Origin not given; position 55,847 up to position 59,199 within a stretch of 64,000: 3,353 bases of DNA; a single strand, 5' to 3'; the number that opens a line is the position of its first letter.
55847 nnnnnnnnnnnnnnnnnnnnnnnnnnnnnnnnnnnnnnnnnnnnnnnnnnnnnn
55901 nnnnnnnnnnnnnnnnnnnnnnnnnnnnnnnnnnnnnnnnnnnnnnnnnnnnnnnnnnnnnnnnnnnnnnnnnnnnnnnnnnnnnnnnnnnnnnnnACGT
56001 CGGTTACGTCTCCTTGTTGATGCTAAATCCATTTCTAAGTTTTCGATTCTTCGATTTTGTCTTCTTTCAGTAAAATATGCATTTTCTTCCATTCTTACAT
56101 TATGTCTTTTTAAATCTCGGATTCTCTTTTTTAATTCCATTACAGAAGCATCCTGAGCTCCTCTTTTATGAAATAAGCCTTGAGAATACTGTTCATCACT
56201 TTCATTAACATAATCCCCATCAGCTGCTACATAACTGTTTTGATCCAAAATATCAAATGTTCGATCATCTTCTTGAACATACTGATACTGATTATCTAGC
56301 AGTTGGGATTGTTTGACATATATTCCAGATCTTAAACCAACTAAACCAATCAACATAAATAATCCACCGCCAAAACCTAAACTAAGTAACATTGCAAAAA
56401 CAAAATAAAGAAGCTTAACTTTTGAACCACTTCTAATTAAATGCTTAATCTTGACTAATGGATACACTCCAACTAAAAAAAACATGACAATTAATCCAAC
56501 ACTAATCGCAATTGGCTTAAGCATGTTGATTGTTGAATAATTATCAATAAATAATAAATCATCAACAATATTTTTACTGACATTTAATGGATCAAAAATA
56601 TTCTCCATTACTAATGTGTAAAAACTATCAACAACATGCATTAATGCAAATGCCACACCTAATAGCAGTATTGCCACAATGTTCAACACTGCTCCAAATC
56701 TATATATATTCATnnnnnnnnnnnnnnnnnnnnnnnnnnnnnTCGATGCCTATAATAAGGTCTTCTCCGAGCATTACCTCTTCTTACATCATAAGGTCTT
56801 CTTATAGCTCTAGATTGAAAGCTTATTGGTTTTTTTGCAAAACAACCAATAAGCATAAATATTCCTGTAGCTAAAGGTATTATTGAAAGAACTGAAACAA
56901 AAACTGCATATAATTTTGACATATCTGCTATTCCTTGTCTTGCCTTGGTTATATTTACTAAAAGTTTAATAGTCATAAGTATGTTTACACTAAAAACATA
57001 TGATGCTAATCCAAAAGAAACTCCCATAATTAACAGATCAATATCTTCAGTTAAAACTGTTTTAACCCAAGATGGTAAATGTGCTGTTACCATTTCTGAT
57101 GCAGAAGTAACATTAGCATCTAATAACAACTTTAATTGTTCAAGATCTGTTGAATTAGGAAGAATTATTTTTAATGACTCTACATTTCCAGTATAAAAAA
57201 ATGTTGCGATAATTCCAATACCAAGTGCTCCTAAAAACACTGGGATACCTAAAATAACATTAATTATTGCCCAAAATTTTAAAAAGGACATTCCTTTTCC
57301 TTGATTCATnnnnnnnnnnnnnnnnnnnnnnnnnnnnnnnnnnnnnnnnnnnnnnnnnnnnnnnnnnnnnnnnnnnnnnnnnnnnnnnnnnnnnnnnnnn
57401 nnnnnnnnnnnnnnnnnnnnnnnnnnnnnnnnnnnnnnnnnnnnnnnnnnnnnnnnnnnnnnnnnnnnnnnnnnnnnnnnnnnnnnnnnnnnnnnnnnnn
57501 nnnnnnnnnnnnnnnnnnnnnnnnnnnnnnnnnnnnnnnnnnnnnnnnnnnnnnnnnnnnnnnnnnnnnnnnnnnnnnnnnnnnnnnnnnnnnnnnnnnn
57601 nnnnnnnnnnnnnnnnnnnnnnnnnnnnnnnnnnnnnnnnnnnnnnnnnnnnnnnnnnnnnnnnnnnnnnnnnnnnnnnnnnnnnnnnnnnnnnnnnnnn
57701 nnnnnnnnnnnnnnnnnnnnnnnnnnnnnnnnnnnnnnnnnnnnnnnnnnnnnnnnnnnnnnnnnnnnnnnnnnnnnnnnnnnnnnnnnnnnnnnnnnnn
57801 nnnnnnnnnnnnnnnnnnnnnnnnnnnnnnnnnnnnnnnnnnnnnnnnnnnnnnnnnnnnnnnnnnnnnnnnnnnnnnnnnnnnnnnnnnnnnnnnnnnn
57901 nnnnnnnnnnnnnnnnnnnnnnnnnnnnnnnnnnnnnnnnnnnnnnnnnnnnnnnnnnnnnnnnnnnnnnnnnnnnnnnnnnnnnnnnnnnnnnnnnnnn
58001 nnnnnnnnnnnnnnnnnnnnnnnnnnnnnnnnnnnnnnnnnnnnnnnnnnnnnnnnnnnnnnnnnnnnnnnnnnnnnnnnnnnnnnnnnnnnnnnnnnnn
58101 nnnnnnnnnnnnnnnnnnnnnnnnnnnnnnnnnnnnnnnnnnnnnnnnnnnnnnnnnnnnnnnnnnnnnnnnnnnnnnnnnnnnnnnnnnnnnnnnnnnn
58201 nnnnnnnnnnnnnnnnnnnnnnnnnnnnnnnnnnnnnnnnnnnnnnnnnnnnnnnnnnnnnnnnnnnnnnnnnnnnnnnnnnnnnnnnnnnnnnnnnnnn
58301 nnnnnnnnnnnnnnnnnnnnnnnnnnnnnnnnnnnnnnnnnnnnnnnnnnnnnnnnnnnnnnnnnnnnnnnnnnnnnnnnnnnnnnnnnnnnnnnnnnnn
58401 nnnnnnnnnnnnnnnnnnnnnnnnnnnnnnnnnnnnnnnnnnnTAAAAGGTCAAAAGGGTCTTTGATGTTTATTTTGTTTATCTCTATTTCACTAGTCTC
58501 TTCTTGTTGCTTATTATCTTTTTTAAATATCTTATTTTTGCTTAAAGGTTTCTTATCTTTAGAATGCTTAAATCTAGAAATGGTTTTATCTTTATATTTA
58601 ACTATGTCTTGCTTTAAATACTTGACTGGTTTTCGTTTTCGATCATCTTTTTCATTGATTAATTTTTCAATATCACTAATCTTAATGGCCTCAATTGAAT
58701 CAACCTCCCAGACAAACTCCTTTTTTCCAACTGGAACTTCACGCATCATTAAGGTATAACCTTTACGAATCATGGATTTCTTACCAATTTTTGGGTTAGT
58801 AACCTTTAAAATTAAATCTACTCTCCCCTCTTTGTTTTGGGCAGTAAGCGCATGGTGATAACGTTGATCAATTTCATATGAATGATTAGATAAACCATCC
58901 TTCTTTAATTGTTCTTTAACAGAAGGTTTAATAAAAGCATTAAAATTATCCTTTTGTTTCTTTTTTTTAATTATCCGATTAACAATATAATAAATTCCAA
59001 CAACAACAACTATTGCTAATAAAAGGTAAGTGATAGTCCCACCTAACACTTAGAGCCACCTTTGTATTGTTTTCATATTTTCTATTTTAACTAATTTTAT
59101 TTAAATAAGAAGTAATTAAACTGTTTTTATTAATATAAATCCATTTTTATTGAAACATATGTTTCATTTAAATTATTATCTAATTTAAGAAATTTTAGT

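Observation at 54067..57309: Tandemly duplicated two-gene membrane cassette (A-B, A-B) preceded by a related gene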

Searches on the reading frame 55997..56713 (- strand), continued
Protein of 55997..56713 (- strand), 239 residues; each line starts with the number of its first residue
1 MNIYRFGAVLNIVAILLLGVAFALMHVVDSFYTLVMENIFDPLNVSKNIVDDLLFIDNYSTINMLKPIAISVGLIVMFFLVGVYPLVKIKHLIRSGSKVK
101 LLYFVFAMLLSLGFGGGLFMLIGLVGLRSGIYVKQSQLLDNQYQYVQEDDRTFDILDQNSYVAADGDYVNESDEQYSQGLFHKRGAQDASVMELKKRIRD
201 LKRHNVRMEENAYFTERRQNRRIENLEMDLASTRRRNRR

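Call 59: find_encoding_contigs(protein=P0017, flank=5000, max_places=5)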
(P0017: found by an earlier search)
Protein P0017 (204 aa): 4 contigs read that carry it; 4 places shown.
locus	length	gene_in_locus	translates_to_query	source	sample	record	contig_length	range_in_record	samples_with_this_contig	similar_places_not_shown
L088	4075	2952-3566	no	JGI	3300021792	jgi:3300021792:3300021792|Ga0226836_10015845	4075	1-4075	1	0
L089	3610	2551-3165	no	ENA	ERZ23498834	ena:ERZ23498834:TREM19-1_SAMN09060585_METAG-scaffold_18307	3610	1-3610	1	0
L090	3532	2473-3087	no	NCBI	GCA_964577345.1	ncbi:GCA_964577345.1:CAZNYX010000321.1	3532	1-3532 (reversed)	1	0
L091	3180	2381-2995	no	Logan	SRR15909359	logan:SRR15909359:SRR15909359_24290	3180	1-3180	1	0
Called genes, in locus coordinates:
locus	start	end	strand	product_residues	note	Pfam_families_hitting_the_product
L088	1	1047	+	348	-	?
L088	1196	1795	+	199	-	-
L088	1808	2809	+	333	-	PF03590:AsnA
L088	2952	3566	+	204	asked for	-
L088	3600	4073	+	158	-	?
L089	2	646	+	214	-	?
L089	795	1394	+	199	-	-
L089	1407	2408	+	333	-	PF03590:AsnA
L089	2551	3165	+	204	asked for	-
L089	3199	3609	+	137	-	?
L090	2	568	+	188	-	?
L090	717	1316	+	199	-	-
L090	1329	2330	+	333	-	PF03590:AsnA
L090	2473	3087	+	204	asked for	-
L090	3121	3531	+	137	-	?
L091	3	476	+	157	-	?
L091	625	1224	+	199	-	-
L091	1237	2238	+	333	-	PF03590:AsnA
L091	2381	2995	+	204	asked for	-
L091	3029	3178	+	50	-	?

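Call 69: search_protein_families(library=pfam, alignment_id=A5, max_evalue=1)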
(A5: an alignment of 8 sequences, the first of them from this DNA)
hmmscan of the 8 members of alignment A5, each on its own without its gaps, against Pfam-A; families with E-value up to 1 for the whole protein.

A. member 1, seq(239 aa): 0 families

B. families by the number of members that match (of 8 scanned): 4 families
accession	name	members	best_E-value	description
PF12056.13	DUF3537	1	0.044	Protein of unknown function (DUF3537)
PF00261.25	Tropomyosin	1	0.14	Tropomyosin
PF24717.1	DUF7672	1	0.19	Family of unknown function (DUF7672)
PF18504.6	Csm1_N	1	0.61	Csm1 N-terminal domain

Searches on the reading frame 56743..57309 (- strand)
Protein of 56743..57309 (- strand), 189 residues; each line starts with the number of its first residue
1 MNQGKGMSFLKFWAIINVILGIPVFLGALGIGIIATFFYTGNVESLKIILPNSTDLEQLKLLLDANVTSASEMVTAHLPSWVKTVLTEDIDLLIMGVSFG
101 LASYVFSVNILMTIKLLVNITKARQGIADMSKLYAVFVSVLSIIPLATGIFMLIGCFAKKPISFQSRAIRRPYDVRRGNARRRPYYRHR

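Call 5: search_protein_families(library=pfam, max_evalue=1, proteins=[window:56743-57309:-])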
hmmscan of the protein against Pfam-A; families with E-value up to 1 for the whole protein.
seq(189 aa): 1 family
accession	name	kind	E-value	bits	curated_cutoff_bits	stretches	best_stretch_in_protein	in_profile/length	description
PF16943.10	T4SS_CagC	-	0.055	14.1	27.9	1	62-154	22-108/119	Cag pathogenicity island, type IV secretory system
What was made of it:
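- One weak Pfam match of C to PF16943 T4SS_CagC (E=0.055, 14.1 bits, covering profile positions 22-108 of 119) (call 5).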

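Call 6: search_protein_families(library=ncbifam, max_evalue=1, proteins=[window:56743-57309:-])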
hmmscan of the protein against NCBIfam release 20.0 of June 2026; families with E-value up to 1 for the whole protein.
seq(189 aa): 0 families

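Call 48: search_protein_families(library=phrogs, max_evalue=0.1, proteins=[window:56743-57309:-])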
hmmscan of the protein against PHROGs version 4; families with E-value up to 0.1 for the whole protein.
seq(189 aa): 1 family
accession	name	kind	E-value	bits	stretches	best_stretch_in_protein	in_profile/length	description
phrog_18365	-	unknown function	0.015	16.2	1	12-37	23-48/73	-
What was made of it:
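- A weak PHROG hit to a family of unknown function (E=0.015, 26 residues) (call 48).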

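Call 49: search_protein_families(library=padloc, max_evalue=0.1, proteins=[window:56743-57309:-])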
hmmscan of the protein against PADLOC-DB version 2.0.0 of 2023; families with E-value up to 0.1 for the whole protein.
seq(189 aa): 0 families

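Call 51: search_dna_similar(query=window:56743-57309:-, collection=phages, mode=protein, max_evalue=0.01)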
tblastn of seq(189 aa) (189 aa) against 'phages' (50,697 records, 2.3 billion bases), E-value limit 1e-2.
No match.

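Call 68: search_protein_families(library=pfam, alignment_id=A6, max_evalue=1)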
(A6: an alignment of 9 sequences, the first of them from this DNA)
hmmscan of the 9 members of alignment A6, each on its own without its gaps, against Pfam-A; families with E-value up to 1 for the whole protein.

A. member 1, seq(189 aa): 1 family
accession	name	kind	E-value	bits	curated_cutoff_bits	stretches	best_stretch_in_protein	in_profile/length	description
PF16943.10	T4SS_CagC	-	0.055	14.1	27.9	1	62-154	22-108/119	Cag pathogenicity island, type IV secretory system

B. families by the number of members that match (of 9 scanned): 11 families
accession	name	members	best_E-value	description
PF14163.11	SieB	2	0.15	Super-infection exclusion protein B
PF08019.17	EptA_B_N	1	0.0054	Phosphoethanolamine transferase EptA/EptB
PF10316.15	7TM_GPCR_Srbc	1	0.0057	Serpentine type 7TM GPCR chemoreceptor Srbc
PF11990.13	DUF3487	1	0.0091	Protein of unknown function (DUF3487)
PF16943.10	T4SS_CagC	1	0.055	Cag pathogenicity island, type IV secretory system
PF09900.14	DUF2127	1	0.064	Predicted membrane protein (DUF2127)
PF19597.4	TrbL_4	1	0.1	Conjugal transfer protein TrbL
PF01284.28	MARVEL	1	0.51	Membrane-associating domain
PF25667.1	ASFV_P17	1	0.55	African swine fever virus minor capsid protein p17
PF08229.16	SHR3_chaperone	1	0.67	ER membrane protein SH3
PF06691.16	DUF1189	1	0.85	Protein of unknown function (DUF1189)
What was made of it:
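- On T4SS pilin CagC/VirB2-like (PF16943): E=0.055, in only 1 of 9 members (calls 5, 68).
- The CagC hit is far below the 27.9-bit cut-off and appears in only 1 of 9 family members (call 68).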

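Call 93: list_cluster_members(proteins=[P0012, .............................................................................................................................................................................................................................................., window:56743-57309:-, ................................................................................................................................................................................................])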
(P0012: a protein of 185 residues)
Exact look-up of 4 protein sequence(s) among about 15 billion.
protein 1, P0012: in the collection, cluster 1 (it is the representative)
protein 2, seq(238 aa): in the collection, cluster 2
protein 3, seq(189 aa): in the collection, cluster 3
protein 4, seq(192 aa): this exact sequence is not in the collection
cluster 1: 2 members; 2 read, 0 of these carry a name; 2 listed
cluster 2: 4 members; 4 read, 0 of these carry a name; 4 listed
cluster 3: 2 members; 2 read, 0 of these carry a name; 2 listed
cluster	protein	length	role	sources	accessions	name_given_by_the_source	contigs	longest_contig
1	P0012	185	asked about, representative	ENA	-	-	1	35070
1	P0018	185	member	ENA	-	-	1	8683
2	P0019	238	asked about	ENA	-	-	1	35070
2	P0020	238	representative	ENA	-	-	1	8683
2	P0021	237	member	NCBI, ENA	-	-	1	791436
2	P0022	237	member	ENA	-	-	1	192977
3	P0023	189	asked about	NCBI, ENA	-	-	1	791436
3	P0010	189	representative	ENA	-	-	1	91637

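Call 95: find_encoding_contigs(protein=P0021, flank=10000, max_places=3)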
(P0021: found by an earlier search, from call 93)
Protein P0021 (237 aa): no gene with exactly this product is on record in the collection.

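Call 96: find_encoding_contigs(protein=P0022, flank=10000, max_places=3)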
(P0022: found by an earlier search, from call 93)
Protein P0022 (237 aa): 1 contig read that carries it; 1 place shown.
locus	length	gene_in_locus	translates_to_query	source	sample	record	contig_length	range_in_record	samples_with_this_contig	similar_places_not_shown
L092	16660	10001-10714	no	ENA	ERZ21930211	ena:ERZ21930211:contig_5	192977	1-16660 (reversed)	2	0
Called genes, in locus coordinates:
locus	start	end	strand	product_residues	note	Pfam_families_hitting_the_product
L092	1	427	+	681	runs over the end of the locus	PF22745:Nlig-Ia, PF01653:DNA_ligase_aden, PF03120:OB_DNA_ligase, PF03119:DNA_ligase_ZBD (weak), PF12826:HHH_2, PF00533:BRCT, PF12738:PTCB-BRCT (weak), PF16589:BRCT_2 (weak)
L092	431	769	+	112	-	-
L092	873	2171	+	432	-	PF01425:Amidase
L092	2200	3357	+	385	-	PF02934:GatB_N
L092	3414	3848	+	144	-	PF02637:GatB_Yqey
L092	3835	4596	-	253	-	PF01488:Shikimate_DH (faint), PF00070:Pyr_redox (faint), PF02254:TrkA_N, PF03435:Sacchrp_dh_NADP (faint), PF03807:F420_oxidored (weak)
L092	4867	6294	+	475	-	PF02386:TrkH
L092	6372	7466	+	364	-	PF02463:SMC_N (faint), PF13304:AAA_21 (faint), PF00005:ABC_tran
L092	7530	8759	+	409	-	PF12698:ABC2_membrane_3 (faint), PF01061:ABC2_membrane (weak)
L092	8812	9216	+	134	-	-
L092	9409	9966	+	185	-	-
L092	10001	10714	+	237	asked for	-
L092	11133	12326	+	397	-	-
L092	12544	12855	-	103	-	-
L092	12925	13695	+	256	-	-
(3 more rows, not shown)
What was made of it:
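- Tried and rejected: Cluster look-up showed it is a second locus of the same genome group (calls 93, 96), and the argument was corrected.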

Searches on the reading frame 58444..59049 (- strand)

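Call 34: search_protein_families(library=pfam, max_evalue=1, proteins=[window:58444-59049:-])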
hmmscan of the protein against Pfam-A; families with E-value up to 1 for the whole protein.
seq(202 aa): 3 families
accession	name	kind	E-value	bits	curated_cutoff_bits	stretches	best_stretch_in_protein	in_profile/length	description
PF25589.1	DUF7935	-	0.068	13.1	27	1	6-38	7-39/171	Family of unknown function (DUF7935)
PF12669.12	FeoB_associated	-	0.08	13.7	27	1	10-33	4-27/44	FeoB-associated Cys-rich membrane protein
PF19470.4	DUF6007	-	0.41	11.1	26.7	1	10-33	42-65/65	Family of unknown function (DUF6007)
